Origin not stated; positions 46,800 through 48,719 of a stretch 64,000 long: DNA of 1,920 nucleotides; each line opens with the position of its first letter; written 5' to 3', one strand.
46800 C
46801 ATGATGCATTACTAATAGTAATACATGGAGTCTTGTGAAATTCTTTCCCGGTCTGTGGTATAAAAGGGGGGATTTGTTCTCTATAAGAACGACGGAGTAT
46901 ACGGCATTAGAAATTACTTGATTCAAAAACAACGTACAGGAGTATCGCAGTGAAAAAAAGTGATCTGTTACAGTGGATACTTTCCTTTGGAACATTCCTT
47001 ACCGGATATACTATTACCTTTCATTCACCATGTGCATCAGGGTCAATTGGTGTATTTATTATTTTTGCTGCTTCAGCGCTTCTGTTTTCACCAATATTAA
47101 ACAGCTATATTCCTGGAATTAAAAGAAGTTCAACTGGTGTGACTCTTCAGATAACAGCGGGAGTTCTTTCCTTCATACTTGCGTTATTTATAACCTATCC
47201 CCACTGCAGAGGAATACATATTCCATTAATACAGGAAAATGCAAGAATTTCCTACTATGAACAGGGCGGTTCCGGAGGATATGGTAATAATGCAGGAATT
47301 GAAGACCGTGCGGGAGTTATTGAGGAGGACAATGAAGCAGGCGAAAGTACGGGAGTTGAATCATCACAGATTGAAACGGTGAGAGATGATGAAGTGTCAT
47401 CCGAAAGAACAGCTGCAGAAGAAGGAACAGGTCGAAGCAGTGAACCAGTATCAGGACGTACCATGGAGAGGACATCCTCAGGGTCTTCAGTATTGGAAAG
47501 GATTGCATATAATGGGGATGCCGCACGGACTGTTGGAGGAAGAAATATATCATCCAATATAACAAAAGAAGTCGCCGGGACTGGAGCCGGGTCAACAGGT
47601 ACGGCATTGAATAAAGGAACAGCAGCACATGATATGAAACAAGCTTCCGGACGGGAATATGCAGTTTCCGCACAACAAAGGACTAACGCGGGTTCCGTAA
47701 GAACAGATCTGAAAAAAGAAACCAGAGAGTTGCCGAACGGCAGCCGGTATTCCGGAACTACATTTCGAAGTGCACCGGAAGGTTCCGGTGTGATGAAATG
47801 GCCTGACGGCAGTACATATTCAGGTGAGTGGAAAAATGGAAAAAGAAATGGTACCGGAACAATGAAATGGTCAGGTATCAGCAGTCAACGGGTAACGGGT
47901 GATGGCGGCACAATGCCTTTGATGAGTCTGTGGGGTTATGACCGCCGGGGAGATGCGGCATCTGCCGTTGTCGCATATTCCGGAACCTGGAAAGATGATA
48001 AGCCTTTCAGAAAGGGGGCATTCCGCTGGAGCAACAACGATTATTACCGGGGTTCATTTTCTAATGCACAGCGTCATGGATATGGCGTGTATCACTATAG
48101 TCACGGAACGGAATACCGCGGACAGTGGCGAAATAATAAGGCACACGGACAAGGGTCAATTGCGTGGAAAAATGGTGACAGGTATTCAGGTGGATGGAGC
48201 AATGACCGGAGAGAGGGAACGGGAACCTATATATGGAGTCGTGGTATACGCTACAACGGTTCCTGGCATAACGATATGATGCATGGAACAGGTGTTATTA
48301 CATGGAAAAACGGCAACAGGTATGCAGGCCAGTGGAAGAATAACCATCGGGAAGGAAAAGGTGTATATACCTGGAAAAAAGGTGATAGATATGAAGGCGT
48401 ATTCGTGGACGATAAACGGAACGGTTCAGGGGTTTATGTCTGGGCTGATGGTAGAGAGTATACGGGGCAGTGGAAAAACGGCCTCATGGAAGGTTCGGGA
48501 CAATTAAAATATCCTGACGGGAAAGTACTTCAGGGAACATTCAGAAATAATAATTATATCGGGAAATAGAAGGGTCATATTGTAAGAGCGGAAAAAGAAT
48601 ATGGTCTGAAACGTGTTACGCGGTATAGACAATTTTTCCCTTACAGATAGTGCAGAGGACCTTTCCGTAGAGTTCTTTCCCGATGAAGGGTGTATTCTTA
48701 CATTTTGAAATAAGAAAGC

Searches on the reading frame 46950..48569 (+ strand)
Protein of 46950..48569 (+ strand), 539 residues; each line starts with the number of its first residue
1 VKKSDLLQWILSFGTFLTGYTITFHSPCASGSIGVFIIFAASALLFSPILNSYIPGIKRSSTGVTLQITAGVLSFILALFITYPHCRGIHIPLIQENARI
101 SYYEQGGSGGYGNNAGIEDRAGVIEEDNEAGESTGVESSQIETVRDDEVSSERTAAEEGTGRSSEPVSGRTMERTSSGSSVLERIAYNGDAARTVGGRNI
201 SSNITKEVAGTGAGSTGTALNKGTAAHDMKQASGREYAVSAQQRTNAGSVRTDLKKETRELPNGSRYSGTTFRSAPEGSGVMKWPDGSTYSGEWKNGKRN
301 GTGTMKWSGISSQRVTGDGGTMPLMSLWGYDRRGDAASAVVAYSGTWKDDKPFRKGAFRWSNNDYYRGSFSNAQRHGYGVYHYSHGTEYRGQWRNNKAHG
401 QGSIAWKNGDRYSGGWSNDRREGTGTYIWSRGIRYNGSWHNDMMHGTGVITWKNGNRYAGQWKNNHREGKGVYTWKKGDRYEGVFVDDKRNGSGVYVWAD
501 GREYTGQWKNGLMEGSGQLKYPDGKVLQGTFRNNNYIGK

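Call 69: search_protein_families(library=pfam, max_evalue=0.00001, proteins=[window:46950-48569:+])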
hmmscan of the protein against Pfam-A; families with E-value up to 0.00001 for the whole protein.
window:46950-48569:+ (539 aa): 1 family
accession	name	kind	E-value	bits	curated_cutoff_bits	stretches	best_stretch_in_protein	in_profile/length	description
PF02493.26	MORN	-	7.4e-56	183.2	22.5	5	458-480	1-23/23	MORN repeat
